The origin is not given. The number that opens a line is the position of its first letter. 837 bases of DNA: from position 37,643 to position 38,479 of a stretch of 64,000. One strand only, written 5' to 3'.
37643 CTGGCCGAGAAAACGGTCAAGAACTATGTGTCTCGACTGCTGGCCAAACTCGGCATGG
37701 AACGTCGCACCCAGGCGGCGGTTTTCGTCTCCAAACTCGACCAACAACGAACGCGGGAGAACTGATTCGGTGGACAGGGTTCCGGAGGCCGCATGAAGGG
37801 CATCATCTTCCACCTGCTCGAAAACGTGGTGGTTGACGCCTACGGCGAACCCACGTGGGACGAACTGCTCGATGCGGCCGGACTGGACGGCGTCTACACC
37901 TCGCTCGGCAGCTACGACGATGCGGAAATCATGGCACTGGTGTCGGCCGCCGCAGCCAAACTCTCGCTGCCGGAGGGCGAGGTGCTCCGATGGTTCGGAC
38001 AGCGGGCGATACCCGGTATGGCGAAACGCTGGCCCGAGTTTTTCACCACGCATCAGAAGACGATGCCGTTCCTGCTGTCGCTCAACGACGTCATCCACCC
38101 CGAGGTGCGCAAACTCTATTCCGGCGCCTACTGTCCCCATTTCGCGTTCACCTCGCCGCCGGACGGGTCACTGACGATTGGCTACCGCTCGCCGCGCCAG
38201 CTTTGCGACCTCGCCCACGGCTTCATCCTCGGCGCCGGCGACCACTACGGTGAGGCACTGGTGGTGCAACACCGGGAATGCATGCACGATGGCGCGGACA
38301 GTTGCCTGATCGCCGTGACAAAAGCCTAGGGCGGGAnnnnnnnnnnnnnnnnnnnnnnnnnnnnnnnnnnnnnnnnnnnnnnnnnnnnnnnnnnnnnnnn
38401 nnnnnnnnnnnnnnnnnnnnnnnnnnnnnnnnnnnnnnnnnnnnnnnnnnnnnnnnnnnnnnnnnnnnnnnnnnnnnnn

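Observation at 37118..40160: Stand-alone H-NOX haem sensor wired between a DevR/DosR orthologue and a DevS-like kinase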

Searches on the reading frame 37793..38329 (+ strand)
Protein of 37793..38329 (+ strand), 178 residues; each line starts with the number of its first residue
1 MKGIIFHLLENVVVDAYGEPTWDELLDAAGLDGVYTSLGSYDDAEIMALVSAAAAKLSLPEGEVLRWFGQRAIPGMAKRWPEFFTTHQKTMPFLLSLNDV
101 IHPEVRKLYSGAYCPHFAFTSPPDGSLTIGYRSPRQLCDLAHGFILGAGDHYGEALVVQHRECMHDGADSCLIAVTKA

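Call 3: search_protein_families(library=pfam, proteins=[window:37793-38329:+], max_evalue=0.01)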
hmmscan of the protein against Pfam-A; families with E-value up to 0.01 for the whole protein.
window:37793-38329:+ (178 aa): 2 families
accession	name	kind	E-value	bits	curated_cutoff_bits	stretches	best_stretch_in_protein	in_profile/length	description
PF07700.20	HNOB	-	5.7e-38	130.8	25.5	1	2-160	1-163/163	Haem-NO-binding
PF02830.23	V4R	-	2e-05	25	31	1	132-176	16-61/62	V4R domain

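Call 4: search_protein_families(library=ncbifam, proteins=[window:37793-38329:+], max_evalue=0.01)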
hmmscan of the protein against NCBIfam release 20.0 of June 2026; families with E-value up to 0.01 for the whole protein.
window:37793-38329:+ (178 aa): 0 families

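Call 5: search_solved_structures(query=window:37793-38329:+, max_evalue=0.01, show_alignments=4)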
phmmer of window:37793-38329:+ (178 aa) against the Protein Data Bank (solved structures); distinct sequences matched with E-value up to 0.01: 29.
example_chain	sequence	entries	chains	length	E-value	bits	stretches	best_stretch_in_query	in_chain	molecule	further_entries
4u99_A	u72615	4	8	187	2.2e-35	125.6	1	1-175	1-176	NO-binding heme-dependent sensor protein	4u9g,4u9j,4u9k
2kii_A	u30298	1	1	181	7.1e-35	124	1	1-175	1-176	Putative uncharacterized protein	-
4u9b_A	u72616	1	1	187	8e-35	123.8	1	1-175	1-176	NO-binding heme-dependent sensor protein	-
2kil_A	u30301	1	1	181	1.8e-33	119.4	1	1-175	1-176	Putative uncharacterized protein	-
6ocv_A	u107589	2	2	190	1.5e-20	77.3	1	1-177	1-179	Heme NO binding domain protein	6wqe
6bde_A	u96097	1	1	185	1.5e-16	64.2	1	1-169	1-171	2,4-dihydroxyhept-2-ene-1,7-dioic acid aldolase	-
6bdd_A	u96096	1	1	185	1e-15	61.5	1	1-169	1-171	2,4-dihydroxyhept-2-ene-1,7-dioic acid aldolase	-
5mnw_A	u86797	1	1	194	1.7e-10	44.5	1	1-149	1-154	Guanylate cyclase soluble subunit beta-1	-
3iqb_A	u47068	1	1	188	4.9e-10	43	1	1-162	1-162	Methyl-accepting chemotaxis protein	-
4fdk_A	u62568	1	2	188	5e-10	43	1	1-162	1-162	Methyl-accepting chemotaxis protein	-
1u4h_A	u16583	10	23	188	9.5e-10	42.1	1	1-162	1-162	Heme-based Methyl-accepting Chemotaxis Protein | Methyl-accepting chemotaxis protein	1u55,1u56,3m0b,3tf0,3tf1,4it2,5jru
1xbn_A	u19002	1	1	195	1.1e-09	41.9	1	1-162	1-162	Methyl-accepting chemotaxis protein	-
3nvr_A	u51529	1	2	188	1.5e-09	41.4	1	2-162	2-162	Methyl-accepting chemotaxis protein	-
3sj5_A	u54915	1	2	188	2.1e-09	40.9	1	10-162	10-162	Methyl-accepting chemotaxis protein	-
6cww_A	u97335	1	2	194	2.4e-09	40.8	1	10-162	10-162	Methyl-accepting chemotaxis protein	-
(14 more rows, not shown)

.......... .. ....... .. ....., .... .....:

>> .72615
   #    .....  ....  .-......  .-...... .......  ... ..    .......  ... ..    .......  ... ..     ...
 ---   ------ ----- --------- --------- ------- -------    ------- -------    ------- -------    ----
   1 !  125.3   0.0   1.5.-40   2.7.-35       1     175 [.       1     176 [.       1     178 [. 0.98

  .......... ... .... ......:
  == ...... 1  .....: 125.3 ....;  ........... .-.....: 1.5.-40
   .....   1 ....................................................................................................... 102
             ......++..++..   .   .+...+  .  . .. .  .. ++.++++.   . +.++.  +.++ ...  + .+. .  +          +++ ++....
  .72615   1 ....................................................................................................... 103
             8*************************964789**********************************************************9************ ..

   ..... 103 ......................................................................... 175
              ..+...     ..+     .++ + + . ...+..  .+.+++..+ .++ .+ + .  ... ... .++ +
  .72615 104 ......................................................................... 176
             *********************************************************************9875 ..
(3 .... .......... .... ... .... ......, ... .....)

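Call 8: find_homologous_proteins(query=window:37793-38329:+, max_evalue=1e-10)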
Query window:37793-38329:+ (178 aa): 1842 proteins with E <= 1e-10 among 2106 candidates; the best 120 are listed.
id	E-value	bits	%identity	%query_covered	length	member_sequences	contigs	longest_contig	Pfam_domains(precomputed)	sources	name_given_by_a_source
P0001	1.1e-117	409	99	100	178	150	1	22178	PF02830.24,PF07700.21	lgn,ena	-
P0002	4.5e-111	387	94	100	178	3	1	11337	PF07700.21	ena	-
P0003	4.9e-109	380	93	100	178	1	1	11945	PF07700.21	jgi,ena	-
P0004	3.5e-108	378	93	99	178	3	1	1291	PF07700.21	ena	-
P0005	1.5e-106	372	91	100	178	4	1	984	PF02830.24,PF07700.21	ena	-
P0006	1.8e-103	362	90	100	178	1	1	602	PF02830.24,PF07700.21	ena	-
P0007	4.1e-103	361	87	100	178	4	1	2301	PF07700.21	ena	-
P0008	3.5e-102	358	88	100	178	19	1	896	PF07700.21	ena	-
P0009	9.1e-99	347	85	100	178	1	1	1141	PF02830.24,PF07700.21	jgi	-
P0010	2.2e-94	333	79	100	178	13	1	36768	PF02830.24,PF07700.21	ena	-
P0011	2.3e-94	333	81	100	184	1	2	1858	PF02830.24,PF07700.21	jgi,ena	jgi:hypothetical protein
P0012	1.1e-92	327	81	100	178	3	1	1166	PF02830.24,PF07700.21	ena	-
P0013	2.8e-92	326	78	100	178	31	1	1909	PF02830.24,PF07700.21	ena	-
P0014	7.0e-92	325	78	100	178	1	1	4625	PF02830.24,PF07700.21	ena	-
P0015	2.6e-91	323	77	100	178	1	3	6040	PF02830.24,PF07700.21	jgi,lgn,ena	jgi:hypothetical protein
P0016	4.9e-91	322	77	100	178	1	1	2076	PF02830.24,PF07700.21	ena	-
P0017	5.4e-91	322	79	100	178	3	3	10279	PF02830.24,PF07700.21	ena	-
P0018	1.6e-90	320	78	99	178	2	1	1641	PF02830.24,PF07700.21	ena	-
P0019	1.3e-89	317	76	100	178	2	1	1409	PF02830.24,PF07700.21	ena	-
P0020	5.5e-89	315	76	100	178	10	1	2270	PF02830.24,PF07700.21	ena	-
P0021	6.7e-89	315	76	100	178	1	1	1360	PF07700.21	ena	-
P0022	1.5e-88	314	76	100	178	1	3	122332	PF02830.24,PF07700.21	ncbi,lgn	-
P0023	2.0e-88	313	76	99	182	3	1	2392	PF07700.21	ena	-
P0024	3.2e-88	313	75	99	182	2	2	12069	PF07700.21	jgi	jgi:hypothetical protein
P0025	5.1e-88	312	75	100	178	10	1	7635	PF02830.24,PF07700.21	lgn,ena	-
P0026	1.4e-87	311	76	100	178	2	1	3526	PF02830.24,PF07700.21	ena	-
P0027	1.8e-87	310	75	100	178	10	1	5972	PF02830.24,PF07700.21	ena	-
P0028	1.9e-87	310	75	100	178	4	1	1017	PF07700.21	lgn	-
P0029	1.3e-86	307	74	100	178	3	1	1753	PF02830.24,PF07700.21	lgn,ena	-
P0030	1.6e-86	307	76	99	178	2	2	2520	PF07700.21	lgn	-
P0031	1.8e-86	307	73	100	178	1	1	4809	PF02830.24,PF07700.21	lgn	-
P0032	2.4e-86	306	72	100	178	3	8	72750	PF02830.24,PF07700.21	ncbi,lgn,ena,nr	ncbi:MAG: heme NO-binding domain-containing protein [Mycobacterium sp.]|nr:heme NO-binding domain-co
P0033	2.7e-86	306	74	99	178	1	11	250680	PF07700.21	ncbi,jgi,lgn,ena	-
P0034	2.8e-86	306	75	100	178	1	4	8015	PF02830.24,PF07700.21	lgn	-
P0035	2.9e-86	306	74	99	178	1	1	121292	PF02830.24,PF07700.21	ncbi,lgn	-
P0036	3.2e-86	306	72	100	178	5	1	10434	PF07700.21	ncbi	-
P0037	3.4e-86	306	75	100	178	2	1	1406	PF07700.21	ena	-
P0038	5.6e-86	305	74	99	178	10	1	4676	PF07700.21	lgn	-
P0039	5.8e-86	305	75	98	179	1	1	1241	PF07700.21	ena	-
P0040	6.1e-86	305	74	100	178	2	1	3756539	PF02830.24,PF07700.21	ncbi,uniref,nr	ncbi:heme NO-binding domain-containing protein [Mycobacterium sp. M26]|uniref:heme NO-binding domain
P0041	1.5e-85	304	72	100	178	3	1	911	PF07700.21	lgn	-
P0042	2.1e-85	303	73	99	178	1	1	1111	PF07700.21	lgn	-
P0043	3.1e-85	303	74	99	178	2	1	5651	PF07700.21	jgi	-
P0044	3.4e-85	303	74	100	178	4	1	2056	PF07700.21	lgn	-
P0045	5.6e-85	302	72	99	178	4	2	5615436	PF07700.21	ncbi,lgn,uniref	ncbi:heme NO-binding domain-containing protein [Mycobacterium sp. NBC_00419]|uniref:heme NO-binding 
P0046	5.9e-85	302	72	99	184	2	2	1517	PF02830.24,PF07700.21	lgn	-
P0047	9.7e-85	301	73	100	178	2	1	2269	PF07700.21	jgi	-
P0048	1.5e-84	301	72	100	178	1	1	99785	PF02830.24,PF07700.21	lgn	-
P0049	9.1e-84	298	70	100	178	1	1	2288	PF07700.21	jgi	jgi:hypothetical protein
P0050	1.0e-83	298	72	100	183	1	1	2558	PF07700.21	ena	-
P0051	1.1e-83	298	73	100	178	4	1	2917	PF02830.24,PF07700.21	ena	-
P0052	1.2e-83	298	72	100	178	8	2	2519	PF07700.21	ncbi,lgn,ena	-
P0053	1.4e-83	297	73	100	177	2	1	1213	PF02830.24,PF07700.21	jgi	-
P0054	1.5e-83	297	74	100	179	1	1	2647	PF07700.21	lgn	-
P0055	1.5e-83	297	72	99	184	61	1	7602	PF02830.24,PF07700.21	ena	-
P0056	1.9e-83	297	74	100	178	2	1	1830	PF02830.24,PF07700.21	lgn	-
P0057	2.5e-83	297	72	100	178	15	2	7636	PF07700.21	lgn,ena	-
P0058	7.2e-83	295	70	100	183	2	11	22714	PF02830.24,PF07700.21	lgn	-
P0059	1.2e-82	294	71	99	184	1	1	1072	PF02830.24,PF07700.21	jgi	jgi:hypothetical protein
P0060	1.3e-82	294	72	100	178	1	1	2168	PF07700.21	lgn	-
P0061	1.4e-82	294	72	100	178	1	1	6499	PF07700.21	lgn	-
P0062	1.4e-82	294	72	99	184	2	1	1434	PF02830.24,PF07700.21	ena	-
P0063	1.4e-82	294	70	99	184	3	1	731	PF07700.21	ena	-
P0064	1.5e-82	294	71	100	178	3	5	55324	PF02830.24,PF07700.21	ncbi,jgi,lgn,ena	-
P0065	1.8e-82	294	72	99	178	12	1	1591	PF07700.21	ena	-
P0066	2.3e-82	293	71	100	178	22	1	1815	PF02830.24,PF07700.21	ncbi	-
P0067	2.7e-82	293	72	99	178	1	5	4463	PF07700.21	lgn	-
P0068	3.4e-82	293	71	99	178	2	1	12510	PF07700.21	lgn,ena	-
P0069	3.5e-82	293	71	100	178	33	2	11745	PF07700.21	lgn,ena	-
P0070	3.6e-82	293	71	99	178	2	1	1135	PF07700.21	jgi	jgi:hypothetical protein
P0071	4.6e-82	293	71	99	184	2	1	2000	PF02830.24,PF07700.21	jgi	-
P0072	4.9e-82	292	72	98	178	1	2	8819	PF02830.24,PF07700.21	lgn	-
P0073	1.0e-81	291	70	100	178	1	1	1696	PF02830.24,PF07700.21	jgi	-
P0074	1.0e-81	291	73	99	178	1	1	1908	PF07700.21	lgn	-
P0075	1.8e-81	291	72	99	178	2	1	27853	PF02830.24,PF07700.21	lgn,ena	-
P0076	4.5e-81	289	72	99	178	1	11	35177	PF02830.24,PF07700.21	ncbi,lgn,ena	-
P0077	5.1e-81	289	69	99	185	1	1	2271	PF07700.21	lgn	-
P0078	5.3e-81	289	73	99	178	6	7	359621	PF02830.24,PF07700.21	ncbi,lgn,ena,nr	ncbi:MAG: heme NO-binding domain-containing protein [Actinomycetia bacterium]|nr:heme NO-binding dom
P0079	7.4e-81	289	72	98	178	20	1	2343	PF07700.21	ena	-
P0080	9.7e-81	288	70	100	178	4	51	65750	PF02830.24,PF07700.21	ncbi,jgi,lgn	jgi:hypothetical protein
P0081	1.4e-80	288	70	100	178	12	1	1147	PF02830.24,PF07700.21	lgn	-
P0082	1.5e-80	288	73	98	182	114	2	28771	PF02830.24,PF07700.21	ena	-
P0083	3.1e-80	287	70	100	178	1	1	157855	PF07700.21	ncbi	ncbi:heme NO-binding domain-containing protein [Mycolicibacterium sp. CBM1]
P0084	6.4e-80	286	70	99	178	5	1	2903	PF07700.21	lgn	-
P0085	7.4e-80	285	69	99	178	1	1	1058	PF02830.24,PF07700.21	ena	-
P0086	3.3e-79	283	70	99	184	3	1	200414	PF02830.24,PF07700.21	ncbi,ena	-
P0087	4.5e-79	283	69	100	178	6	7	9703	PF02830.24,PF07700.21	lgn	-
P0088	1.1e-78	281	69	99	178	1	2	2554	PF02830.24,PF07700.21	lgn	-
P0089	3.7e-78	280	69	100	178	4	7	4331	PF07700.21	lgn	-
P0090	6.1e-77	276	68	100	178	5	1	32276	PF02830.24,PF07700.21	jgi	-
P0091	6.8e-77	276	69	98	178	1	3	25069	PF07700.21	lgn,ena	-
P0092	3.2e-75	270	67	100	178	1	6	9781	PF07700.21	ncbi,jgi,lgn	jgi:hypothetical protein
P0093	7.0e-75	269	66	100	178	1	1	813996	PF02830.24,PF07700.21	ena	-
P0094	1.1e-72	262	62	100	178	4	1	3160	PF07700.21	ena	-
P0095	2.3e-71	258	73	84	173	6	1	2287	PF07700.21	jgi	-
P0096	3.6e-71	257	65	99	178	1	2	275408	PF07700.21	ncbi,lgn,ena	-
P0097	5.6e-71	256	62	99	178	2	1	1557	PF07700.21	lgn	-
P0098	9.2e-71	256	64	99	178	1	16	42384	PF07700.21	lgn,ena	-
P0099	2.8e-70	254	88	73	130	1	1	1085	PF07700.21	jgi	jgi:NADPH:quinone reductase-like Zn-dependent oxidoreductase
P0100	4.0e-70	254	62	98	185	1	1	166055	PF07700.21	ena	-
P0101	5.7e-69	250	59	99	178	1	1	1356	PF02830.24,PF07700.21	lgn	-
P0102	1.1e-68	249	59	99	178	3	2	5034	PF02830.24,PF07700.21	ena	-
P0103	1.6e-68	248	63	99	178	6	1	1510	PF02830.24,PF07700.21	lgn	-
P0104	1.6e-68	248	60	99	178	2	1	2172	PF02830.24,PF07700.21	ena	-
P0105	2.1e-68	248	60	99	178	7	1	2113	PF02830.24,PF07700.21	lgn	-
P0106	2.5e-68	248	62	99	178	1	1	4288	PF02830.24,PF07700.21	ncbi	-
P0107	3.5e-68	247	63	97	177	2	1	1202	PF02830.24,PF07700.21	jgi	jgi:hypothetical protein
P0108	3.6e-68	247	61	99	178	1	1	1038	PF02830.24,PF07700.21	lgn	-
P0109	5.4e-68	247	72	83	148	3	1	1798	PF07700.21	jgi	jgi:hypothetical protein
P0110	1.1e-67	246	90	65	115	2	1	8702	PF02830.24,PF07700.21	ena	-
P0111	1.4e-67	245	61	99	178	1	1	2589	PF02830.24,PF07700.21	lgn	-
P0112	2.8e-67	244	61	99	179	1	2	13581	PF02830.24,PF07700.21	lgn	-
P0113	5.4e-67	243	59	99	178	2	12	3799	PF02830.24,PF07700.21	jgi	jgi:hypothetical protein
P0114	6.9e-67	243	59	99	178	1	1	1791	PF02830.24,PF07700.21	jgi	-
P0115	8.8e-67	243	61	98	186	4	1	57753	PF07700.21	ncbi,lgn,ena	-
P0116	1.1e-66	242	61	98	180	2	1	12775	PF07700.21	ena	-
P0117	1.2e-66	242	60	98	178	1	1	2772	PF07700.21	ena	-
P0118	1.3e-66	242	61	98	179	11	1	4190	PF02830.24,PF07700.21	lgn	-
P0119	1.5e-66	242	62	100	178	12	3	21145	PF02830.24,PF07700.21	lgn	-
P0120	2.1e-66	241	59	100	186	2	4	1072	PF02830.24,PF07700.21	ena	-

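Call 13: find_related_loci(query=A1, collection=genome_contigs, flank=6000)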
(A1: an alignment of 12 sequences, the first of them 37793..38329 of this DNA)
Query A1 (178 aa) in genome_contigs; peptide patterns used: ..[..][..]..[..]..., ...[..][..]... (x = any residue, [..] = any of these).
517 stretches matched a pattern; 438 encode a relative of the query (tblastn E <= 1e-3); the best 80 are kept; 80 distinct loci.
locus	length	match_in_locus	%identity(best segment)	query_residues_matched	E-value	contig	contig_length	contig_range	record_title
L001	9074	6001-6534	92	1-178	1e-111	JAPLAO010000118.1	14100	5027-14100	MAG: Mycobacterium sp. isolate LacPavin_0818_WC45_MAG_66_12 LacPavin_0818_WC45_scaffold_943380, whole genome shotgun seq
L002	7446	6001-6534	90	1-178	1e-109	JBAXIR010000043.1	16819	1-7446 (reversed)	MAG: Mycobacteriaceae bacterium isolate ELA354 MAG354_43, whole genome shotgun sequence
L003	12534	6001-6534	93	1-178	5e-109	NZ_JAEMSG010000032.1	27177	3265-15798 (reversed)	MAG: Mycolicibacterium sp. isolate SupBloom_Metag_022 NODE_379_length_27177_cov_8.244193, whole genome shotgun sequence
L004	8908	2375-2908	79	1-178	2e-98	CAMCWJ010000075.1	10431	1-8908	MAG: Bifidobacterium breve isolate ME-09jul19-156 genome assembly, contig: ME-09jul19-C9952, whole genome shotgun sequen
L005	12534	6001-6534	76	1-178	2e-92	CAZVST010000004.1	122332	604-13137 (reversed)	MAG TPA_asm: uncultured Mycobacterium sp. isolate SRP242652_co2_113 genome assembly, contig: NODE_179_length_122332_cov_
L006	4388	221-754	76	1-178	1e-92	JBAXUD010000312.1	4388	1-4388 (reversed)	MAG: Mycobacteriaceae bacterium isolate ELA652 MAG652_312, whole genome shotgun sequence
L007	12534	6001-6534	72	1-178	4e-90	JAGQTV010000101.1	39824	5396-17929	MAG: Mycobacterium sp. isolate HKST-UBA42 k127_3304670, whole genome shotgun sequence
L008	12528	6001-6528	74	1-176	5e-90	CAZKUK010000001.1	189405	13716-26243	MAG TPA_asm: uncultured Mycobacterium sp. isolate binchicken_co334_239 genome assembly, contig: NODE_44_length_189405_co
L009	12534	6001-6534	73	1-178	8e-89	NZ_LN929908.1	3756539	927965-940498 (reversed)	Mycobacterium sp. M26, whole genome shotgun sequence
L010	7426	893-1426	73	1-178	2e-88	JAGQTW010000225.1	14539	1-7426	MAG: Mycobacterium sp. isolate HKST-UBA43 2015-01-06_1_(paired)_contig_116481, whole genome shotgun sequence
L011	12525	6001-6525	73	1-175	7e-88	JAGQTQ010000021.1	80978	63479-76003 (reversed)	MAG: Mycobacterium sp. isolate HKST-UBA37 2010_3188, whole genome shotgun sequence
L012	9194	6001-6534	73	1-178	1e-87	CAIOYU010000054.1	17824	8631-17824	MAG: uncultured actinobacterium isolate Loclat_bin-09341 genome assembly, contig: bin-09341:054/781, whole genome shotgu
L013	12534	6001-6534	71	1-178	2e-86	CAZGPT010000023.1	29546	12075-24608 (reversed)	MAG TPA_asm: uncultured Mycobacterium sp. isolate binchicken_co334_67 genome assembly, contig: NODE_2532_length_29546_co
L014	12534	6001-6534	71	1-178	1e-85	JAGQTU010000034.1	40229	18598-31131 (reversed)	MAG: Mycobacterium sp. isolate HKST-UBA41 NODE_35_length_40229_cov_23.434997, whole genome shotgun sequence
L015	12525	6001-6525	73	1-175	1e-84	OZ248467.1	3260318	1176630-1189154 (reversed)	Mycobacteriaceae bacterium isolate MiE-22 genome assembly, chromosome: MiE-22-c1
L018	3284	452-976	72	1-175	3e-84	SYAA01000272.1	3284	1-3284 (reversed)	MAG: Actinomycetota bacterium isolate F1-20-MAGs126 F1-20__c389730, whole genome shotgun sequence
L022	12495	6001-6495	68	14-178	5e-75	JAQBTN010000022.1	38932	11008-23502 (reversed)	MAG: Actinomycetota bacterium isolate casp150-mb.119 NODE_2711_length_38932_cov_0.186594, whole genome shotgun sequence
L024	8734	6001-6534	61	1-178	3e-70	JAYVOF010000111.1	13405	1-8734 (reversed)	MAG: Rhodospirillales bacterium isolate GL68_DN_concoct_93 GL68_DN_concoct_93_110, whole genome shotgun sequence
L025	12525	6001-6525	59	1-175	2e-70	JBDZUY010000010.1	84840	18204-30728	MAG: Hyphomicrobiales bacterium isolate PE_seawater32 NODE_63_length_84840, whole genome shotgun sequence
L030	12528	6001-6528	60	1-176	4e-69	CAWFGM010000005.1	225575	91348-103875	MAG: uncultured Acidobacteriaceae bacterium isolate MFD04434.bin.3.182 genome assembly, contig: contig_12285, whole geno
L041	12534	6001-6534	58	1-178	1e-67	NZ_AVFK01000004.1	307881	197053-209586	Skermanella aerolata KACC 11604 strain 5416T-32 contig7, whole genome shotgun sequence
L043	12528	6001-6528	59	1-176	3e-67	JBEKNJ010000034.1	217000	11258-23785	MAG: Acidobacteriaceae bacterium isolate SPRUCE 414 SPRUCE_414_34, whole genome shotgun sequence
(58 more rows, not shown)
